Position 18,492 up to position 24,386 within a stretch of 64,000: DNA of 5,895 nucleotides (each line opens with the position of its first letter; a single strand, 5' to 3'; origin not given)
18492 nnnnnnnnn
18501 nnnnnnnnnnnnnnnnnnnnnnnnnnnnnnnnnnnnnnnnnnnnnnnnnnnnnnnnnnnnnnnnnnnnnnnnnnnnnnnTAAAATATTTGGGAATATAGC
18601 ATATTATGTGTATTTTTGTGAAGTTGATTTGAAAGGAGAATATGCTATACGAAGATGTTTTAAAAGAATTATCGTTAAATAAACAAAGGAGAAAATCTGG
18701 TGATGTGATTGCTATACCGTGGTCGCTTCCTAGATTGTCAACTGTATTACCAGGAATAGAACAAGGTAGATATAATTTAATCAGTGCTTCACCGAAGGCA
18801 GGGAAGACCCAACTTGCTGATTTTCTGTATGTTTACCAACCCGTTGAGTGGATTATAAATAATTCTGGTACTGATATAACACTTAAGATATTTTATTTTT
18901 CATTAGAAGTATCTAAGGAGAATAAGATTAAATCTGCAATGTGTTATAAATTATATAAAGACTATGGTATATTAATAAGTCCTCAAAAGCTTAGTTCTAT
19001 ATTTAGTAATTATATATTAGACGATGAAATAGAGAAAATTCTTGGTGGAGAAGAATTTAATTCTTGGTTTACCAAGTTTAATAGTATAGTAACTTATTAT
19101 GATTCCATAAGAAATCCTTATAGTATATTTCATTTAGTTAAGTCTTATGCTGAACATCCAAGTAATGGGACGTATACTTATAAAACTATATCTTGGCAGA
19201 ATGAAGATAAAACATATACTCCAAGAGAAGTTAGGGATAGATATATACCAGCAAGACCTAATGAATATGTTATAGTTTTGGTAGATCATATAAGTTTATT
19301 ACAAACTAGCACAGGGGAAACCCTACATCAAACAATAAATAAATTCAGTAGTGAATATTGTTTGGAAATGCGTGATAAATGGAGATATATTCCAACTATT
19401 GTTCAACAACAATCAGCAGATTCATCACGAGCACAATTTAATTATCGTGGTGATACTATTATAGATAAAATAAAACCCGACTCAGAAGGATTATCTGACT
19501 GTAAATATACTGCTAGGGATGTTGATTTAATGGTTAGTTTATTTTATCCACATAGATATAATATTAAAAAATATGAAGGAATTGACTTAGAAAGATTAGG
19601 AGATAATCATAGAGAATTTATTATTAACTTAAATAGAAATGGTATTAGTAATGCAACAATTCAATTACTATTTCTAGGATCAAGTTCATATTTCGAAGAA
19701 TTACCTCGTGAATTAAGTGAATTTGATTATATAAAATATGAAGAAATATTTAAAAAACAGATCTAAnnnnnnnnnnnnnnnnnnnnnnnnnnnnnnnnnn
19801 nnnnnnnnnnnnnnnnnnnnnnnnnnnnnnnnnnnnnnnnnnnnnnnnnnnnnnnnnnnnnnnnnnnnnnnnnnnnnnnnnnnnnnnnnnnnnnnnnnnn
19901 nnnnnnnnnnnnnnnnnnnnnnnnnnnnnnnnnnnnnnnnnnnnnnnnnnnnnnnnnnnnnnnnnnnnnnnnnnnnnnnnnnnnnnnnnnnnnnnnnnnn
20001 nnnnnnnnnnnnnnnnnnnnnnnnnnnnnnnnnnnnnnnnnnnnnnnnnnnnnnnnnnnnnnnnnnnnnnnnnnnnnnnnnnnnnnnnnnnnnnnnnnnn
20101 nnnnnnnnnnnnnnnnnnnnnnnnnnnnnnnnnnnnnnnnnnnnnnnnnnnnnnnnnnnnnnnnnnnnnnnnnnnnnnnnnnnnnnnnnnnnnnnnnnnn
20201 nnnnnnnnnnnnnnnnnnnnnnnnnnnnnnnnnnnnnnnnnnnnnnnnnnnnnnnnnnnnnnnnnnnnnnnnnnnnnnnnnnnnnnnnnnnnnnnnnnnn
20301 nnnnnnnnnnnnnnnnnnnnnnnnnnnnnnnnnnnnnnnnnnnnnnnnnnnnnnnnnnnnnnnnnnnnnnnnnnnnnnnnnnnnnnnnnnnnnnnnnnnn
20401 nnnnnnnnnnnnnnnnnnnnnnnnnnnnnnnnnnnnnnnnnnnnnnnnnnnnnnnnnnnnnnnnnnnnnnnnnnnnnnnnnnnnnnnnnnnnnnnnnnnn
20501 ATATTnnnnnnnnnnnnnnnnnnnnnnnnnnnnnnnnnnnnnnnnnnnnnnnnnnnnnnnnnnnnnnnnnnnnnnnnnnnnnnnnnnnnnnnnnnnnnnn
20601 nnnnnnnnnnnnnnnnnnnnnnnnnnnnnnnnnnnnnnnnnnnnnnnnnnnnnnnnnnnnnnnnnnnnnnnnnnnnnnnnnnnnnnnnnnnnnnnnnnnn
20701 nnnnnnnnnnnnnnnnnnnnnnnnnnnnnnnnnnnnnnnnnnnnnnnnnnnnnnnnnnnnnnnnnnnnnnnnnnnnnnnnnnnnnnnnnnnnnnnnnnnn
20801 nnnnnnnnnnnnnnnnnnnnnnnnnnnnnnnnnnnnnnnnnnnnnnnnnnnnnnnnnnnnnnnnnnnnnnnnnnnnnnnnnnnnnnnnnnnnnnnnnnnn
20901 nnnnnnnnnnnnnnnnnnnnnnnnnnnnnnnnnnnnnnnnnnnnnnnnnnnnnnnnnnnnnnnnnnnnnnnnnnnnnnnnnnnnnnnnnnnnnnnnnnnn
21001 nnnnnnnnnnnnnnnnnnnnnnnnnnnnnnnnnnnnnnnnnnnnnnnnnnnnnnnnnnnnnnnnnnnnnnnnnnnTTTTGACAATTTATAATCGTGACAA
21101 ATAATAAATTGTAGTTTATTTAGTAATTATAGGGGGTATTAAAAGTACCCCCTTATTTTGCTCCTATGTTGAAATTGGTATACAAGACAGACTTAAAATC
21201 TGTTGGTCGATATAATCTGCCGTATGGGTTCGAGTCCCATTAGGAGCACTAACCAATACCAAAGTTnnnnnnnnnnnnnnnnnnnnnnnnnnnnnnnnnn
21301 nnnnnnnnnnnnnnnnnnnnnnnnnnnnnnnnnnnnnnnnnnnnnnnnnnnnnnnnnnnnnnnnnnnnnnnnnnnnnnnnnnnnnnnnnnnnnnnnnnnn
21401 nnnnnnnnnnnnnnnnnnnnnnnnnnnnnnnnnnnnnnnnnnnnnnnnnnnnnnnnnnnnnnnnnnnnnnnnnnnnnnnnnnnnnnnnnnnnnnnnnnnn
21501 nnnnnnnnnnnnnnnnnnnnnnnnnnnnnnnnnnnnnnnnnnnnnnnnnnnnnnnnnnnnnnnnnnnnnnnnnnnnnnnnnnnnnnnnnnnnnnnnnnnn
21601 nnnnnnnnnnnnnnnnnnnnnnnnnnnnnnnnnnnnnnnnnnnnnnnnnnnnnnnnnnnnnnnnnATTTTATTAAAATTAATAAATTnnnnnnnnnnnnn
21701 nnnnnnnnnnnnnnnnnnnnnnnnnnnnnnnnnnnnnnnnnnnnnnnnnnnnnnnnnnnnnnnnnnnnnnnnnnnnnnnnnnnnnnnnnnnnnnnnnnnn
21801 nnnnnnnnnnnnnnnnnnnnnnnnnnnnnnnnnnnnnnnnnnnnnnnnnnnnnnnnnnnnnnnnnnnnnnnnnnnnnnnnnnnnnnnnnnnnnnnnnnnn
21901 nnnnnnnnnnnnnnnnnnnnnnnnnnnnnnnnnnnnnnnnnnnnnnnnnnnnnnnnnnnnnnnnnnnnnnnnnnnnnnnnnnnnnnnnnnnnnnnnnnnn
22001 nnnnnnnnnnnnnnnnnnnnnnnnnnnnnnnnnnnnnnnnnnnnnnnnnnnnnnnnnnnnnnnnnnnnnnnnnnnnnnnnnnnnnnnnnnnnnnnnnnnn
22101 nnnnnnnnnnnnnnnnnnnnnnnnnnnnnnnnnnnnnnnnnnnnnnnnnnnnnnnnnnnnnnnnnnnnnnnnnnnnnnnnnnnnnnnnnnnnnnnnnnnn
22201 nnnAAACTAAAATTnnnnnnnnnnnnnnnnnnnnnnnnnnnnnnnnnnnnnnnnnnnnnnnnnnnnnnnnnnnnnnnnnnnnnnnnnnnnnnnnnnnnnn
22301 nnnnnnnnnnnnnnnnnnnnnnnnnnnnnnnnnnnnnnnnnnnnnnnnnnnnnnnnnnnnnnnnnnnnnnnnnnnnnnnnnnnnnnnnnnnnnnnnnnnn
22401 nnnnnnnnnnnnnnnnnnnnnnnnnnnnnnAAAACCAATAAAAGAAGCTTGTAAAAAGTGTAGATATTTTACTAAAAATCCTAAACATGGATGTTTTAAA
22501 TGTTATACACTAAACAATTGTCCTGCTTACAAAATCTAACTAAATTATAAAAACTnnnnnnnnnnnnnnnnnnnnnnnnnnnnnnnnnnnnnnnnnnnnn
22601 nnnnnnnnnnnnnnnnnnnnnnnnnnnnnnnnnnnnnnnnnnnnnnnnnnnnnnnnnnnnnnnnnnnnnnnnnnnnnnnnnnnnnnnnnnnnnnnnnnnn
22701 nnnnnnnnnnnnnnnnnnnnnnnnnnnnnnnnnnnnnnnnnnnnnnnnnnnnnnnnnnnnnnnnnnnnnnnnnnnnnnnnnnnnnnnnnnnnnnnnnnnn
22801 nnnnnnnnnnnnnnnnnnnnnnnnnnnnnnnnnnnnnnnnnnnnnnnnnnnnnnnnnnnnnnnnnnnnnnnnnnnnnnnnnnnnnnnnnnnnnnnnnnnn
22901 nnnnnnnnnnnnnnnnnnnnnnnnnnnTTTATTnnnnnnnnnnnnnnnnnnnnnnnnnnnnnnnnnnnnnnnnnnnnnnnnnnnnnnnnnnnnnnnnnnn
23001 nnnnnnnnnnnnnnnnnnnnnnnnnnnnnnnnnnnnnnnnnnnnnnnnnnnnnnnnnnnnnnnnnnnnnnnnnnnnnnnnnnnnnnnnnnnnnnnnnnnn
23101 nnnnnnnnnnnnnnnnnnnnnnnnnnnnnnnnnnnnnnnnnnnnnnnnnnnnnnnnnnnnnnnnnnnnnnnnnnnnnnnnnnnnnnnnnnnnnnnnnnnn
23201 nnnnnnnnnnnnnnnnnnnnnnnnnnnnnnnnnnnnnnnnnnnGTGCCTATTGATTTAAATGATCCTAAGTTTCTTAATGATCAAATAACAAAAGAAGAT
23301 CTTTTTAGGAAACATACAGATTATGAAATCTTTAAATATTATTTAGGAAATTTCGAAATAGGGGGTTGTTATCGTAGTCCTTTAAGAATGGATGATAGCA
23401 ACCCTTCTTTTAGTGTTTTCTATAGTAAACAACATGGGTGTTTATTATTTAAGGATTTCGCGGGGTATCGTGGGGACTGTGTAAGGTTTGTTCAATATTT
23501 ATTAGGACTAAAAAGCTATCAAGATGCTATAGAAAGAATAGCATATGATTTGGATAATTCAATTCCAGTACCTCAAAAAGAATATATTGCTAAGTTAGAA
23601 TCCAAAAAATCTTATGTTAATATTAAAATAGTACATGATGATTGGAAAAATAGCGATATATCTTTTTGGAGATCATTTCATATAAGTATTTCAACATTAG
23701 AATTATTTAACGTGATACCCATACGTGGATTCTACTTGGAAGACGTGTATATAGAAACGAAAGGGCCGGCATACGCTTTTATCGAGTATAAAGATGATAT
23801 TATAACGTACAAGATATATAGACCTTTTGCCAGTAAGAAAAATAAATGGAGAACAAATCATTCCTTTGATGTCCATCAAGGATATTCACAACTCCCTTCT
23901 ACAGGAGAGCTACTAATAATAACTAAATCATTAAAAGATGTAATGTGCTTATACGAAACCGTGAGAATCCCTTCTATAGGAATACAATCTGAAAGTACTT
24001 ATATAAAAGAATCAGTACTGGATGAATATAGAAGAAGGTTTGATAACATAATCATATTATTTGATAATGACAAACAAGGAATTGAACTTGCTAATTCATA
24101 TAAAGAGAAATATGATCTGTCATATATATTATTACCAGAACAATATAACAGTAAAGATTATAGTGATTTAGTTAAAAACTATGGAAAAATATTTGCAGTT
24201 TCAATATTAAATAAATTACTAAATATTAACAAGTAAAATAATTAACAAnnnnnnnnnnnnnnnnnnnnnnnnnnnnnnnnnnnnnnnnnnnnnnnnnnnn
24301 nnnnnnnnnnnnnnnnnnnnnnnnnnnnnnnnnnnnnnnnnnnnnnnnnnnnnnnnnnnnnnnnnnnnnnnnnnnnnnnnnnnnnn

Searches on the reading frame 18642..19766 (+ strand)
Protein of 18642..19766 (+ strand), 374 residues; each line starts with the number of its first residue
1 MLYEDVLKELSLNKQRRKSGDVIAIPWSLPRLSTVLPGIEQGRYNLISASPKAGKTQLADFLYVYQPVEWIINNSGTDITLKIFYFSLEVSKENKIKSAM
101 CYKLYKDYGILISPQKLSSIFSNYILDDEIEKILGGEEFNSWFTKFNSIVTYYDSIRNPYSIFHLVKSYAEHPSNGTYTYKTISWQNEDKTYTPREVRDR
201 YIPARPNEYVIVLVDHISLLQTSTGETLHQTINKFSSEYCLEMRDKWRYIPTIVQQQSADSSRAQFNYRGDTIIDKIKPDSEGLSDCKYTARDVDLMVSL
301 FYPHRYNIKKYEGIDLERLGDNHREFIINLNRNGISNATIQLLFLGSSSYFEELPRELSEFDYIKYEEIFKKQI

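Call 31: search_protein_families(library=phrogs, proteins=[window:18642-19766:+], max_evalue=0.00001)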
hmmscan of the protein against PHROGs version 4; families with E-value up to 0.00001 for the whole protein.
window:18642-19766:+ (374 aa): 2 families
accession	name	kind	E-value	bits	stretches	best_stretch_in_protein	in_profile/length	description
phrog_15558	-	unknown function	9.1e-14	52.4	1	133-313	183-354/403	-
phrog_19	-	DNA, RNA and nucleotide metabolism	4.3e-10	40.1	1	4-155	316-425/621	DnaB-like replicative helicase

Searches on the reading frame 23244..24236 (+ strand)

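Call 31: search_protein_families(library=phrogs, proteins=[window:23244-24236:+], max_evalue=0.00001)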
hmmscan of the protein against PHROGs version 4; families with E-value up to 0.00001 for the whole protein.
window:23244-24236:+ (330 aa): 1 family
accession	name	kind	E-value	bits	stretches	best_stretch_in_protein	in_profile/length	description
phrog_12622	-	DNA, RNA and nucleotide metabolism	4.3e-52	178.5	1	12-281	23-313/415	DNA primase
